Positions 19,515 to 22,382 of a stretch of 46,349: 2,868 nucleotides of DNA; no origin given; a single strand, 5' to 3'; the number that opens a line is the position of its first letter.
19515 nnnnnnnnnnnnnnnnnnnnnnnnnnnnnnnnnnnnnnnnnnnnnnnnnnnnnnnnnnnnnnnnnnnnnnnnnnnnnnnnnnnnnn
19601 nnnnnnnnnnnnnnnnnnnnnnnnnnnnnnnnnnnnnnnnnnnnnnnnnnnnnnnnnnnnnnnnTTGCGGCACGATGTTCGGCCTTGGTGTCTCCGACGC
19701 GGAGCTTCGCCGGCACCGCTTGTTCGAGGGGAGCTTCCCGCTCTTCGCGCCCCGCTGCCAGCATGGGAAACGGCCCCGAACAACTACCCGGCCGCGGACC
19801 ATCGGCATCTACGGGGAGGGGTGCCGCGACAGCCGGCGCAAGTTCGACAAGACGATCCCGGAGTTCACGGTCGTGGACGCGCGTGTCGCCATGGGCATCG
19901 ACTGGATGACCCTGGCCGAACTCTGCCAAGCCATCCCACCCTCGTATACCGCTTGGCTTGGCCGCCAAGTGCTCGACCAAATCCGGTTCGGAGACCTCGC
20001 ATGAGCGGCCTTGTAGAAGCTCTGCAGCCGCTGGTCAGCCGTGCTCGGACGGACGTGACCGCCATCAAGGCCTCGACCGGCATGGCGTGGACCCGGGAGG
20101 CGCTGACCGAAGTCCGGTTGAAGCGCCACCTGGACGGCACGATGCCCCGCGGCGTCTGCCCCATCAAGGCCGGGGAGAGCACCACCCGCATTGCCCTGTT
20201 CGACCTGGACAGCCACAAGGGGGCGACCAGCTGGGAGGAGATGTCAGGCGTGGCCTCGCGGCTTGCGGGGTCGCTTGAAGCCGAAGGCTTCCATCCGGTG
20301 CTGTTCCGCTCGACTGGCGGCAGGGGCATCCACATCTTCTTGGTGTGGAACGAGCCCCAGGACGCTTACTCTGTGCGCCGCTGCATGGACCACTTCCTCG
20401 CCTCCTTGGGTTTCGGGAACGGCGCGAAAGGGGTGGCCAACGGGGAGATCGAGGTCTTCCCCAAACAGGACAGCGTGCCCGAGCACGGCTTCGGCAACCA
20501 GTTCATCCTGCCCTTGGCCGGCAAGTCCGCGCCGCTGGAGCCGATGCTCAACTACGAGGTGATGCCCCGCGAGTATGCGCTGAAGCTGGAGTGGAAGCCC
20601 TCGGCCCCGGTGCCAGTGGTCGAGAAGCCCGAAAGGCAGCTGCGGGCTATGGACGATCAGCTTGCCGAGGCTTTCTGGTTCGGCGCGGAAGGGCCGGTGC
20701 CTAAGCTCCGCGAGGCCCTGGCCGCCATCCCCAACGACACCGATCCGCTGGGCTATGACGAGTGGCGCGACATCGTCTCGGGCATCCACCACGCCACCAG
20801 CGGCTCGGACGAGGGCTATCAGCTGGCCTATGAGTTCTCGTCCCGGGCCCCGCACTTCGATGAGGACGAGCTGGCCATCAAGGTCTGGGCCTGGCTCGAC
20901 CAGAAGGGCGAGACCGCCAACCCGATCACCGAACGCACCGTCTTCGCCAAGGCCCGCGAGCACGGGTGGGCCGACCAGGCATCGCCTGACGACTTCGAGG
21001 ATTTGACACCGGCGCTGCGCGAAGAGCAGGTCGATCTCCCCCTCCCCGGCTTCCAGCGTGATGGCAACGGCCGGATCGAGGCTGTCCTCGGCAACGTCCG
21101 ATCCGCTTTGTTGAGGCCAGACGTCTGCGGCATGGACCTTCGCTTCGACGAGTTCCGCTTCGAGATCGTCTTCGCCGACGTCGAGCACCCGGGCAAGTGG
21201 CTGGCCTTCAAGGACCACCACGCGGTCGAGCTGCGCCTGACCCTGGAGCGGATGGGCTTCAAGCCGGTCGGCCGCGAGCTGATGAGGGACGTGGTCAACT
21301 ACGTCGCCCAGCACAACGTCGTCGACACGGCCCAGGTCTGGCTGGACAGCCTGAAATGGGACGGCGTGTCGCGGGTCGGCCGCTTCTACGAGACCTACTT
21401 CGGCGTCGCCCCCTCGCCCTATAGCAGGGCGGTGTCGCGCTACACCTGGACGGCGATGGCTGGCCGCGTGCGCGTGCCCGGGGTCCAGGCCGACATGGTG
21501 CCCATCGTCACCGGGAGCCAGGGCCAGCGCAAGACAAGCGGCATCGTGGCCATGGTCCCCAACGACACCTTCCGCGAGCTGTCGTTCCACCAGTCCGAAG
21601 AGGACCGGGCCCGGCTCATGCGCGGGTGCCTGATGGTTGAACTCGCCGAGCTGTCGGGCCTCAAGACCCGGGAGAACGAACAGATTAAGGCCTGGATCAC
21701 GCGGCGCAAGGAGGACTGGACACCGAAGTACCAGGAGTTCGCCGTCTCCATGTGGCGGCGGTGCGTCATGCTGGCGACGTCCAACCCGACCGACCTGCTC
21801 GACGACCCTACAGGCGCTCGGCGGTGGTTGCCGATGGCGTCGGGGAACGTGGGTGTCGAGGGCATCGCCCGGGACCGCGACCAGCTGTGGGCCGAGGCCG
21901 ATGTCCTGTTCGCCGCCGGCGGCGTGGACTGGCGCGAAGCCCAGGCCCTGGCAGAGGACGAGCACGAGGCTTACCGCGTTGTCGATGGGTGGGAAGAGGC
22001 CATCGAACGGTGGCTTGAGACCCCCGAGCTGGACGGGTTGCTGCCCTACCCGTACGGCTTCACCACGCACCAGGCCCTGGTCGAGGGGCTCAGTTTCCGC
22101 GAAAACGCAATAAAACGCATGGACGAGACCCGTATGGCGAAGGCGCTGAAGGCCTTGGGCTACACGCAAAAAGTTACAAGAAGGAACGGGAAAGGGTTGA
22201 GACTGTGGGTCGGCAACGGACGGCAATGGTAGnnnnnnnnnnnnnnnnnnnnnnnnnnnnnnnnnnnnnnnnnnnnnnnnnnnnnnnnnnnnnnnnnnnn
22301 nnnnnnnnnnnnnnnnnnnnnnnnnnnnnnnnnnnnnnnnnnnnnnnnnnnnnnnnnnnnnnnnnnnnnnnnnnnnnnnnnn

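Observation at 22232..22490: Largest non-coding region is an iteron/palindrome array around an AT-rich core (candidate origin, late promoter or pac site)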

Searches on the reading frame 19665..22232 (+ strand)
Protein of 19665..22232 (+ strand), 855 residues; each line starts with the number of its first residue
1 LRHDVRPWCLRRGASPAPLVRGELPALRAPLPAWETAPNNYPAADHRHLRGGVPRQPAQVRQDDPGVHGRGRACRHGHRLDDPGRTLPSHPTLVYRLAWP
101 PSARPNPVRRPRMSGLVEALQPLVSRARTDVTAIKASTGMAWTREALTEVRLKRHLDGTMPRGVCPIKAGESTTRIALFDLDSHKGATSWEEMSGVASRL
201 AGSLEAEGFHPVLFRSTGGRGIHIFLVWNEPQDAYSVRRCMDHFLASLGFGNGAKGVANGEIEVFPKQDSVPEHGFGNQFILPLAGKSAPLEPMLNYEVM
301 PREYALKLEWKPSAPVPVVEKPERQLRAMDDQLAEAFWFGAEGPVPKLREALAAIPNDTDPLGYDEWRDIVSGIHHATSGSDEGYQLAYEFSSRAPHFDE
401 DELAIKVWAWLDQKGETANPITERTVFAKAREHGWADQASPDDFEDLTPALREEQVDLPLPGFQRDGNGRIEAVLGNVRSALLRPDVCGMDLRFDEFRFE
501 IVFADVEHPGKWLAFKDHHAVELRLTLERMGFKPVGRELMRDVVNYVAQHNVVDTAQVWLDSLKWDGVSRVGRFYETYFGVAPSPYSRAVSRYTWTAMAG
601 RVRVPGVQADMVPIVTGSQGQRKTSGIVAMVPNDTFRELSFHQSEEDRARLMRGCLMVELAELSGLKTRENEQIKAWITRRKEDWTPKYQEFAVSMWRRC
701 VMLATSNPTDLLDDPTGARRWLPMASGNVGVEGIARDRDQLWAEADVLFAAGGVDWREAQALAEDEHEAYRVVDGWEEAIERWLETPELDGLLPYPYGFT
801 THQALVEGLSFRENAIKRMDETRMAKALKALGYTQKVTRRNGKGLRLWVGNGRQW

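Call 12: search_protein_families(library=pfam, proteins=[window:19665-22232:+], max_evalue=0.01)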
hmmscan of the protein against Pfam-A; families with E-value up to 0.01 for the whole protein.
window:19665-22232:+ (855 aa): 4 families
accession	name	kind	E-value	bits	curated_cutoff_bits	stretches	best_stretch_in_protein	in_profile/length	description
PF05272.17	VapE-like_dom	-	2.7e-51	174.5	25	1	560-770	1-215/217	Virulence-associated protein E-like domain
PF22548.2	AEP-TOTE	-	3.1e-13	50.3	27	1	142-288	56-193/230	TOTE conflict system, Archaeo-Eukaryotic Primase domain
PF08707.16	PriCT_2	-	3.1e-09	37.5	22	1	348-430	1-77/77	Primase C terminal 2 (PriCT-2)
PF21686.3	LigD_Prim-Pol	-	6.2e-05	23.1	27.4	1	176-244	102-168/254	LigD, primase-polymerase domain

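Call 13: search_protein_families(library=phrogs, proteins=[window:19665-22232:+], max_evalue=0.001)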
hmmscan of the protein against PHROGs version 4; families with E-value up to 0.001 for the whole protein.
window:19665-22232:+ (855 aa): 11 families
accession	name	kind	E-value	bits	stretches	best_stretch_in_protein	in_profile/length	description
phrog_256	-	DNA, RNA and nucleotide metabolism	1.3e-78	266.4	1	437-790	347-707/798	DNA helicase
phrog_1313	-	DNA, RNA and nucleotide metabolism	6.9e-47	161.6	1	465-844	144-548/568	DNA helicase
phrog_16593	-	DNA, RNA and nucleotide metabolism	5e-31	108.8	1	516-762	463-718/823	DNA primase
phrog_15962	-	DNA, RNA and nucleotide metabolism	1.6e-27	97.1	1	584-844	531-796/835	DNA primase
phrog_2249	-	DNA, RNA and nucleotide metabolism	1.1e-20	75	1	584-846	499-767/802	DNA primase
phrog_36873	-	DNA, RNA and nucleotide metabolism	2.6e-18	66.2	1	506-850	446-780/1082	DNA helicase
phrog_4630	-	DNA, RNA and nucleotide metabolism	1.5e-12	48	1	494-725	127-364/581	DNA primase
phrog_1156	-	DNA, RNA and nucleotide metabolism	1.3e-11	44.8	1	329-453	207-327/855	DNA primase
phrog_30821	-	unknown function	1.8e-08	35.6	1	463-551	9-94/101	-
phrog_21866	-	DNA, RNA and nucleotide metabolism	9.5e-08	32.8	1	129-277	26-159/538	primase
phrog_5362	-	DNA, RNA and nucleotide metabolism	1.9e-07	31.7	0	255-285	210-240/280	DNA primase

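Call 14: search_dna_similar(query=window:19665-22232:+, collection=phages, mode=protein, max_rows=40)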
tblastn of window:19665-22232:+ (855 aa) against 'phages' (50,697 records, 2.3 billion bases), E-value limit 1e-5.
Records with a match: 952; places in all: 952; records where one place covers at least 80% of the query: 0.
Best place of each record, by identity: <60% 952.
By first word of the organism name: Pseudomonas 296; Bacteroides 105; Staphylococcus 87; Streptococcus 76; Xanthomonas 52; Escherichia 36; Phocaeicola 24; Paenibacillus 24; Rhodobacter 23; Bacteriophage 22; and 67 more.
By host as written in the record: Pseudomonas aeruginosa 117; Pseudomonas aeruginosa PAO1 86; - 74; Staphylococcus aureus 34; Pseudomonas sp. 27; Rhodobacter capsulatus YW1 23; Escherichia coli 18; Xanthomonas oryzae pv. oryzae 14; and 329 more.
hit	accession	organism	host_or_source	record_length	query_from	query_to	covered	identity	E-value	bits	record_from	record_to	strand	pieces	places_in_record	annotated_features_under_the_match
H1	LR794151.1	Bacteriophage APSE-7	aphid host's whole body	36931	363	848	57%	41.8%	1e-102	355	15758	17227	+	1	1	Virulence-associated protein E family protein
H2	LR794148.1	Hamiltonella phage APSE-8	aphid host's whole body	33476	363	848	57%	41.5%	1e-102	356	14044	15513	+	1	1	Virulence-associated protein E family protein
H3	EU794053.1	Bacteriophage APSE-3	Candidatus Hamiltonella defensa strain ...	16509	363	848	57%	41.5%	1e-102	355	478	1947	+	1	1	P3: predicted P-loop ATPase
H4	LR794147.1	Bacteriophage APSE-7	aphid host's whole body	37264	363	848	57%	41.4%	1e-101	353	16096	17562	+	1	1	Virulence-associated protein E family protein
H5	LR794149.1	Bacteriophage APSE-7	aphid host's whole body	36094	363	848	57%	41.3%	5e-103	357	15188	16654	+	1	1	Virulence-associated protein E family protein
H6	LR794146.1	Bacteriophage APSE-7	aphid host's whole body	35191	363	848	57%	41.1%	2e-102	355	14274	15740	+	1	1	Virulence-associated protein E family protein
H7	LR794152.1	Bacteriophage APSE-2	aphid host's whole body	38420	363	848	57%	41.1%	2e-101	352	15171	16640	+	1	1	Virulence-associated protein E family protein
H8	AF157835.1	Hamiltonella phage APSE-1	-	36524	363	848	57%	40.9%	4e-101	351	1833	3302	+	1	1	P3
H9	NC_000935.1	Hamiltonella phage APSE-1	Endosymbiont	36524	363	848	57%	40.9%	4e-101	351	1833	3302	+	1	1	DNA helicase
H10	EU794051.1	Bacteriophage APSE-4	Candidatus Hamiltonella defensa strain ...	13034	363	848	57%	40.7%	1e-100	349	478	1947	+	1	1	P3: predicted P-loop ATPase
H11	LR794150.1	Bacteriophage APSE-3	aphid host's whole body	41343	378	848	55%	41.9%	1e-101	353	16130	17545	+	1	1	Virulence-associated protein E family protein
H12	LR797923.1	Bacteriophage APSE-7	aphid host's whole body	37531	363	848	57%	40.5%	3e-99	345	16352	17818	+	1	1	Virulence-associated protein E family protein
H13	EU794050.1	Bacteriophage APSE-5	Candidatus Hamiltonella defensa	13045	378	848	55%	41.7%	2e-101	352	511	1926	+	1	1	P3: predicted P-loop ATPase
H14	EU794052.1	Bacteriophage APSE-7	Candidatus Hamiltonella defensa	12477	378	848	55%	41.7%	2e-101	352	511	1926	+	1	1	P3: predicted P-loop ATPase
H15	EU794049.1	Bacteriophage APSE-2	Candidatus Hamiltonella defensa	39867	378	848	55%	41.7%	4e-101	351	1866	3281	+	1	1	P3: predicted P-loop ATPase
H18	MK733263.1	Yersinia phage YeP5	Yersinia enterocolitica JL2002-6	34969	459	851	46%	45.5%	6e-98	342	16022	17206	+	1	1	DNA primase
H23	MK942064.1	Caulobacter phage Jess A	Caulobacter vibrioides CB15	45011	439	839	47%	42.8%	2e-90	319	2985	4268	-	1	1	DNA primase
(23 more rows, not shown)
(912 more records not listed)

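Call 16: find_related_loci(query=window:19665-22232:+, collection=viral_contigs, flank=6000)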
Query window:19665-22232:+ (855 aa) in viral_contigs; peptide patterns used: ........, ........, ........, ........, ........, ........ (x = any residue, [..] = any of these).
26 stretches matched a pattern; 24 encode a relative of the query (tblastn E <= 1e-3); 24 distinct loci.
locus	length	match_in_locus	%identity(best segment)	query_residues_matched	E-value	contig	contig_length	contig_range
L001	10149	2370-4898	75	1-851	0e+0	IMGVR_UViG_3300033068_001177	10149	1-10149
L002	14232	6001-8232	78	101-851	0e+0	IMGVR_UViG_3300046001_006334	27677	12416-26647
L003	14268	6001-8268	76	98-848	0e+0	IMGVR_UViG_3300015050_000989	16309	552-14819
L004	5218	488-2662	74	116-849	0e+0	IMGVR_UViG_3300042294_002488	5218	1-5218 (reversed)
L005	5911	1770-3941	74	116-848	0e+0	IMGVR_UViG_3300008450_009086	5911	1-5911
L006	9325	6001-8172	74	116-848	0e+0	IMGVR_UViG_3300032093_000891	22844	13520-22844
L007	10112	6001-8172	74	116-848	0e+0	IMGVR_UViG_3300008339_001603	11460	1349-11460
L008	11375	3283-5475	73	116-851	0e+0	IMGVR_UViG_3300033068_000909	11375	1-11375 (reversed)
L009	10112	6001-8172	74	116-848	0e+0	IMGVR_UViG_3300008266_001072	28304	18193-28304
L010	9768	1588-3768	73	116-848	0e+0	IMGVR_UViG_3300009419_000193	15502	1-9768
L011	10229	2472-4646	73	116-849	0e+0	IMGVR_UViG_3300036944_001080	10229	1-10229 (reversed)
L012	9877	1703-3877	73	116-849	0e+0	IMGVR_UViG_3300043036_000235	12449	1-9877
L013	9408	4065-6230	74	116-843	0e+0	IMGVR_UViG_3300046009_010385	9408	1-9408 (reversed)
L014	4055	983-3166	73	116-849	0e+0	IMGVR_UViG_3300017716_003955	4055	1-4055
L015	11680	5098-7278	72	116-848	0e+0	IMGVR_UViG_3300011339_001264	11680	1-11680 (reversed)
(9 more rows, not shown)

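Call 17: find_related_loci(query=window:19665-22232:+, collection=genome_contigs, flank=6000)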
Query window:19665-22232:+ (855 aa) in genome_contigs; peptide patterns used: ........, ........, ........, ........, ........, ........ (x = any residue, [..] = any of these).
10 stretches matched a pattern; 1 encode a relative of the query (tblastn E <= 1e-3); 1 distinct loci.
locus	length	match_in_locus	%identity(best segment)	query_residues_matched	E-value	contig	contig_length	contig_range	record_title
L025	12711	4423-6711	41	30-834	3e-179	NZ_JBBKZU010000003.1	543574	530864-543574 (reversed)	Variovorax ureilyticus strain KACC 18899 contig00003, whole genome shotgun sequence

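Call 32: search_solved_structures(query=window:20001-22229:+, max_evalue=0.01)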
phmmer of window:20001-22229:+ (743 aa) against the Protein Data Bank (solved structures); distinct sequences matched with E-value up to 0.01: 3.
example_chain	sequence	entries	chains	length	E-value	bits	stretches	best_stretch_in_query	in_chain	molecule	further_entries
7pds_A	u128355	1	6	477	3.4e-17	65.3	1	423-675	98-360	Similar to D. nodosus vapE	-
7nqf_A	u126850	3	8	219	9.9e-10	40.6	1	14-173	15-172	TPR_REGION domain-containing protein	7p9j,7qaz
7nqd_A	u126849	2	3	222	1e-09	40.5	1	14-173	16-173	TPR_REGION domain-containing protein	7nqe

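Call 53: get_annotated_region(hit=H23, flank=2500)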
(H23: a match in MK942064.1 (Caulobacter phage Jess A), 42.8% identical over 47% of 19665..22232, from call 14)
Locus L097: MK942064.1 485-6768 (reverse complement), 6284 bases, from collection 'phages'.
description: Caulobacter phage Jess A, complete genome.
organism: Caulobacter phage Jess A (NCBI taxid 2584753)
taxonomy: Viruses; Duplodnaviria; Heunggongvirae; Uroviricota; Caudoviricetes; Rauchvirus
host: Caulobacter vibrioides CB15; source: -; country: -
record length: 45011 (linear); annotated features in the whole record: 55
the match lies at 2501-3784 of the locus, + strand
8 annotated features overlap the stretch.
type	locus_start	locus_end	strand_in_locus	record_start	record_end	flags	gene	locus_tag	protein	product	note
CDS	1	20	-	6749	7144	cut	-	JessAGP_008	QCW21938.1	hypothetical protein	-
CDS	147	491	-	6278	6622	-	-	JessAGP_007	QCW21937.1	hypothetical protein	-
CDS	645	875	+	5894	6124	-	-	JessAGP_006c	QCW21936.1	hypothetical protein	-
CDS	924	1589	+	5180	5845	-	-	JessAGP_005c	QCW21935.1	hypothetical protein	-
CDS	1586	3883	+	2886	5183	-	-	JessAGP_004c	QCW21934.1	DNA primase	-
CDS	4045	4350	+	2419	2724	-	-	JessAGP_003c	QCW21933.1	hypothetical protein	-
CDS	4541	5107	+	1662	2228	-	-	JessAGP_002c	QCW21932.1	terminase small subunit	-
CDS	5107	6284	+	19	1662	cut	-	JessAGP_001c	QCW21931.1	terminase large subunit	-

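Call 54: get_annotated_region(hit=H18, flank=2500)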
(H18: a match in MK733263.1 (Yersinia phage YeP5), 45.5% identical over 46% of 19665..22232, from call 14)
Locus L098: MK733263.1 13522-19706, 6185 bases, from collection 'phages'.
description: Yersinia phage YeP5, complete genome.
organism: Yersinia phage YeP5 (NCBI taxid 2562813)
taxonomy: Viruses; Duplodnaviria; Heunggongvirae; Uroviricota; Caudoviricetes
host: Yersinia enterocolitica JL2002-6; source: -; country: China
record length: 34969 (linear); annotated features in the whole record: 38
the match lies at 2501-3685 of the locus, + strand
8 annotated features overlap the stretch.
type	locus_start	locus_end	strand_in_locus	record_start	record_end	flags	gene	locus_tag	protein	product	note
CDS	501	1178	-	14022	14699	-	-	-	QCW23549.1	repressor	-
CDS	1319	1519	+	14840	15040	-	-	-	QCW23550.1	hypothetical protein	-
CDS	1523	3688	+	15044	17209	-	-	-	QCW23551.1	DNA primase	-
CDS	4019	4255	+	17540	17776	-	-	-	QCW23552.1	hypothetical protein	-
CDS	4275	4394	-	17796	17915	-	-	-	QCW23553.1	hypothetical protein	-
CDS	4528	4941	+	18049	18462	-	-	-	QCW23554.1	hypothetical protein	-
CDS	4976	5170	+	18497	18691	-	-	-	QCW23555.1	hypothetical protein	-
CDS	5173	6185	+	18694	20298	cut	-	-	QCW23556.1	hypothetical protein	-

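Call 55: get_annotated_region(hit=H9, flank=2500)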
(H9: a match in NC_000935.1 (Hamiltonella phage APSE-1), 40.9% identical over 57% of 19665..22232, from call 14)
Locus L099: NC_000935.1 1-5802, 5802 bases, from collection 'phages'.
description: Acyrthosiphon pisum bacteriophage APSE-1, complete genome.
organism: Hamiltonella phage APSE-1 (NCBI taxid 2682836)
taxonomy: Viruses; Duplodnaviria; Heunggongvirae; Uroviricota; Caudoviricetes; Sendosyvirus; Sendosyvirus APSE1
host: Endosymbiont; source: -; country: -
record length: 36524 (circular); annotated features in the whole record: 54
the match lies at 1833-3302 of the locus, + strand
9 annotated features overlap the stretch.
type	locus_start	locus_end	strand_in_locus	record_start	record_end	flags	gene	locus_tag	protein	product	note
CDS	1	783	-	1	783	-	-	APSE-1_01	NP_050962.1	transcriptional repressor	-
CDS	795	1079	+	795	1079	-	-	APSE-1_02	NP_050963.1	transcriptional regulator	-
CDS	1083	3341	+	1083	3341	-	-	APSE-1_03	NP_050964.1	DNA helicase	P3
CDS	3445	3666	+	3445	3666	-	-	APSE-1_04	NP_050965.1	hypothetical protein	P4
CDS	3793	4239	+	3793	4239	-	-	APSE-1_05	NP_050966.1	anti-termination protein Q-like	-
CDS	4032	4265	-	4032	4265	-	-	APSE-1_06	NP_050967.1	hypothetical protein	P6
CDS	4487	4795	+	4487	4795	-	-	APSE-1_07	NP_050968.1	hypothetical protein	P7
CDS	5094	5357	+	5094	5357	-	-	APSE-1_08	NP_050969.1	hypothetical protein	P8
CDS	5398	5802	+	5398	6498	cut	-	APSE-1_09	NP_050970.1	putative cell wall hydrolase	P9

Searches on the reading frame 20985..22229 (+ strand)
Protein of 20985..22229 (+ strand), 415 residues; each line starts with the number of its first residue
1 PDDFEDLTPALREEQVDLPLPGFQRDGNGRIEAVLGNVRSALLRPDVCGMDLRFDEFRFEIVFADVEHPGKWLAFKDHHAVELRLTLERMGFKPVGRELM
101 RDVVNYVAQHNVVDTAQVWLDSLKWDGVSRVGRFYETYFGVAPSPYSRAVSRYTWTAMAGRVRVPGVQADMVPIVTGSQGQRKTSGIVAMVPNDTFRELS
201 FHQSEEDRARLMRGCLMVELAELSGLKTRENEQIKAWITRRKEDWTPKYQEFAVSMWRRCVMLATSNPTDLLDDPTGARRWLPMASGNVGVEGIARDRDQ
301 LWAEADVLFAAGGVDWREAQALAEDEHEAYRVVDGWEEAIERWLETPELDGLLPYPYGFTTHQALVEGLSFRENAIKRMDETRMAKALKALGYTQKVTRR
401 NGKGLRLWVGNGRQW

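Call 26: find_related_loci(query=A2, collection=metagenome_contigs, flank=4000)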
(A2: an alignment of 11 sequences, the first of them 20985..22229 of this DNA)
Query A2 (415 aa) in metagenome_contigs; peptide patterns used: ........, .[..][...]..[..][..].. (x = any residue, [..] = any of these).
213 stretches matched a pattern; 71 encode a relative of the query (tblastn E <= 1e-3); 71 distinct loci.
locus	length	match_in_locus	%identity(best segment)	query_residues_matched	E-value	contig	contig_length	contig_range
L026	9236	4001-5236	78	2-408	0e+0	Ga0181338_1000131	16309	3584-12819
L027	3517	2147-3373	73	2-409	0e+0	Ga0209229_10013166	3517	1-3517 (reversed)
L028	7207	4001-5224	72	2-408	0e+0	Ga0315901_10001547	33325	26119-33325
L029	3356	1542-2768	72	2-409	0e+0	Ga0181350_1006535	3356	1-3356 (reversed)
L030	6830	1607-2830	71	2-408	0e+0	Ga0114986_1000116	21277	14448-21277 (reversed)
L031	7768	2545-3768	71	2-408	0e+0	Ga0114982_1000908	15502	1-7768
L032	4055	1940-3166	70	2-409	0e+0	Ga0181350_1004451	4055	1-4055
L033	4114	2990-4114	74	2-375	0e+0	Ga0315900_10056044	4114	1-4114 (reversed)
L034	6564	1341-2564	60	1-409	2e-158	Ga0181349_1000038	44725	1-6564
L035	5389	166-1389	59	1-409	6e-153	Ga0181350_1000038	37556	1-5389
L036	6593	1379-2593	54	2-409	3e-133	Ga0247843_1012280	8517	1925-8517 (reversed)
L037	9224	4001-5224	47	3-409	4e-108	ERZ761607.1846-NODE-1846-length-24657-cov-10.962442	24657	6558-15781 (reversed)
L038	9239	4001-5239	46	2-412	4e-107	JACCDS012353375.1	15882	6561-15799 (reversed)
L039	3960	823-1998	47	19-409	7e-107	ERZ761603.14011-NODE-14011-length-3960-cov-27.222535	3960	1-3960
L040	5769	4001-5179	46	19-409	3e-103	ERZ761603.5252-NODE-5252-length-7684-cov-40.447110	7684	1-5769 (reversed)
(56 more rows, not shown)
